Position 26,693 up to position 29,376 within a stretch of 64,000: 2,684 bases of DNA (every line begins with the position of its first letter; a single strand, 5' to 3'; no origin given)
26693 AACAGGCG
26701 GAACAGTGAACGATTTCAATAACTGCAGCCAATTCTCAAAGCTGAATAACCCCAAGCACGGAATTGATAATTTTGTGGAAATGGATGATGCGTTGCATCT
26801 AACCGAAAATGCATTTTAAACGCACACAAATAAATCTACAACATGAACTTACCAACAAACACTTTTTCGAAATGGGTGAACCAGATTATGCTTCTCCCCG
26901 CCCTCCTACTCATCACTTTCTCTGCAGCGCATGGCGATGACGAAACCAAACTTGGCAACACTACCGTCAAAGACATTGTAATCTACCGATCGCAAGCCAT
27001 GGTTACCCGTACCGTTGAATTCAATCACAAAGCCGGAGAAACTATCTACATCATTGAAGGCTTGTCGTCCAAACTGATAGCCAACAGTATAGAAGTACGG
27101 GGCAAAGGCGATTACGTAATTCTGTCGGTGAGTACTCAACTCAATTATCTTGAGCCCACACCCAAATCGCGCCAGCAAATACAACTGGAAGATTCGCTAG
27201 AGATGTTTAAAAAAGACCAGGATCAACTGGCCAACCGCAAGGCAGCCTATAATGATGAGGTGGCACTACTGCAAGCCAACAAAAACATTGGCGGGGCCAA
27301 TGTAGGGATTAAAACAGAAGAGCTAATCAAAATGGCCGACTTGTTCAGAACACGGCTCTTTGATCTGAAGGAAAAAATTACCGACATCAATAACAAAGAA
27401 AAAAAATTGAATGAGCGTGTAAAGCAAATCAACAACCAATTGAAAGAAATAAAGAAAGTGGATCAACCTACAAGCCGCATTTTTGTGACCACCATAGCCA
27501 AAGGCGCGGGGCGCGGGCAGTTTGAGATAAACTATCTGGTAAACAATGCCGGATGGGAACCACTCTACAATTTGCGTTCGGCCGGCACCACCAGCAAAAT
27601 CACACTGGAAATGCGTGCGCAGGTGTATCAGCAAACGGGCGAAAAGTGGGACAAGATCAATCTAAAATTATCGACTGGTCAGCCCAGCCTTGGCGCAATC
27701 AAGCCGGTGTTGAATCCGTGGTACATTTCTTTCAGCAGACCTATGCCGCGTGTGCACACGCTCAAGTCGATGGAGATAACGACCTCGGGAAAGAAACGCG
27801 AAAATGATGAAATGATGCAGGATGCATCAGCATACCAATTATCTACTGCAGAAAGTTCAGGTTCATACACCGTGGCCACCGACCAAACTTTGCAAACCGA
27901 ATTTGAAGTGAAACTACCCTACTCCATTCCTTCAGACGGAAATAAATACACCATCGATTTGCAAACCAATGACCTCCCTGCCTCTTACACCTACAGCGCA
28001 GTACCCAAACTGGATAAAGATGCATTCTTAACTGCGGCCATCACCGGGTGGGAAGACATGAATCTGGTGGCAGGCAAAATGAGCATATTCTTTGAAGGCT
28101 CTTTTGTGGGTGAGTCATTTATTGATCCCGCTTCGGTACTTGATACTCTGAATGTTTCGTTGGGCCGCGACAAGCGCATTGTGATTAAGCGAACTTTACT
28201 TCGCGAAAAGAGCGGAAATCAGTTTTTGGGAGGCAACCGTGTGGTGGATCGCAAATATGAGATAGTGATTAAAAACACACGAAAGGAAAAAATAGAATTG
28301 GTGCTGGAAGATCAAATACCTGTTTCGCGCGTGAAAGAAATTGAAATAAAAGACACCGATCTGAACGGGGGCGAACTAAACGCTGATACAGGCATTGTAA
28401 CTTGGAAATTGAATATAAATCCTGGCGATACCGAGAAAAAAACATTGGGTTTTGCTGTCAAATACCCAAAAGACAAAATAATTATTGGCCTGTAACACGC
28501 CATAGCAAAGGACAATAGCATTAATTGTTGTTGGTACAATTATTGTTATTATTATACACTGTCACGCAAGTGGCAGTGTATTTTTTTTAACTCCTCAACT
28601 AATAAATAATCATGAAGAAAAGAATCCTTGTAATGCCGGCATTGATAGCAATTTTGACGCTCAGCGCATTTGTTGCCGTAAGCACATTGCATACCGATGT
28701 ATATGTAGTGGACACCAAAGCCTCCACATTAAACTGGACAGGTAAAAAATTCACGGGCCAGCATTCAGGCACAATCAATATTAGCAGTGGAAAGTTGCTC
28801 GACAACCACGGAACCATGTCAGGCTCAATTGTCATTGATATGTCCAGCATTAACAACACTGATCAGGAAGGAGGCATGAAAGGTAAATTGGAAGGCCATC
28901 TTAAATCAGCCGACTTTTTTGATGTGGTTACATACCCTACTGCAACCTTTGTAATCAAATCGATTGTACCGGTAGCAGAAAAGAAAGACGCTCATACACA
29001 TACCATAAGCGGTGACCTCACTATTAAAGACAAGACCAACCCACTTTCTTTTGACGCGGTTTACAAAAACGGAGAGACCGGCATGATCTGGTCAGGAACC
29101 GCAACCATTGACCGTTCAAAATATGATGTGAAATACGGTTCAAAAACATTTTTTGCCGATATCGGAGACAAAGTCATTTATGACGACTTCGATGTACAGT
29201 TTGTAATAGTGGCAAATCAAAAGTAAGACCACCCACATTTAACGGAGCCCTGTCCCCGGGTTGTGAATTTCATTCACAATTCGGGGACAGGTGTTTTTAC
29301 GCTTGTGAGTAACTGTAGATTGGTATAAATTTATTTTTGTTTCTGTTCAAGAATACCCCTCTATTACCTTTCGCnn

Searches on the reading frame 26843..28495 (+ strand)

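Call 42: search_protein_families(library=pfam, proteins=[window:26843-28495:+], max_evalue=0.001)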
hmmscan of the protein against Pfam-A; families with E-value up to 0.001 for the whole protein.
window:26843-28495:+ (550 aa): 2 families
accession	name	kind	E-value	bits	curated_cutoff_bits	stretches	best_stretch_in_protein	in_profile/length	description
PF13598.12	DUF4139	-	7.2e-55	186.3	31.8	1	228-543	2-205/205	Domain of unknown function (DUF4139)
PF13600.11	DUF4140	-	5.1e-18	65.8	27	1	46-143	2-98/98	N-terminal domain of unknown function (DUF4140)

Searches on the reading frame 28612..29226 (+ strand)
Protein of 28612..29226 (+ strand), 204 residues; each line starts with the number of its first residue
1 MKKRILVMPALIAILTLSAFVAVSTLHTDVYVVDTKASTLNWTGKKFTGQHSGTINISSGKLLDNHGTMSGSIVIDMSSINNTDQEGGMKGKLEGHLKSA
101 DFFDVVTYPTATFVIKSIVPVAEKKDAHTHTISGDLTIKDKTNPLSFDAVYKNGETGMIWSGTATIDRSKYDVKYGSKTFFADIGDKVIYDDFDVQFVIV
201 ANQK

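Call 42: search_protein_families(library=pfam, proteins=[window:28612-29226:+], max_evalue=0.001)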
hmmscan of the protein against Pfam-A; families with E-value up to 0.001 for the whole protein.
window:28612-29226:+ (204 aa): 1 family
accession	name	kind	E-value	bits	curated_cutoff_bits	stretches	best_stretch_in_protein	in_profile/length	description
PF04264.18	YceI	-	4.2e-30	105.5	23.7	1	31-201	1-150/150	YceI-like domain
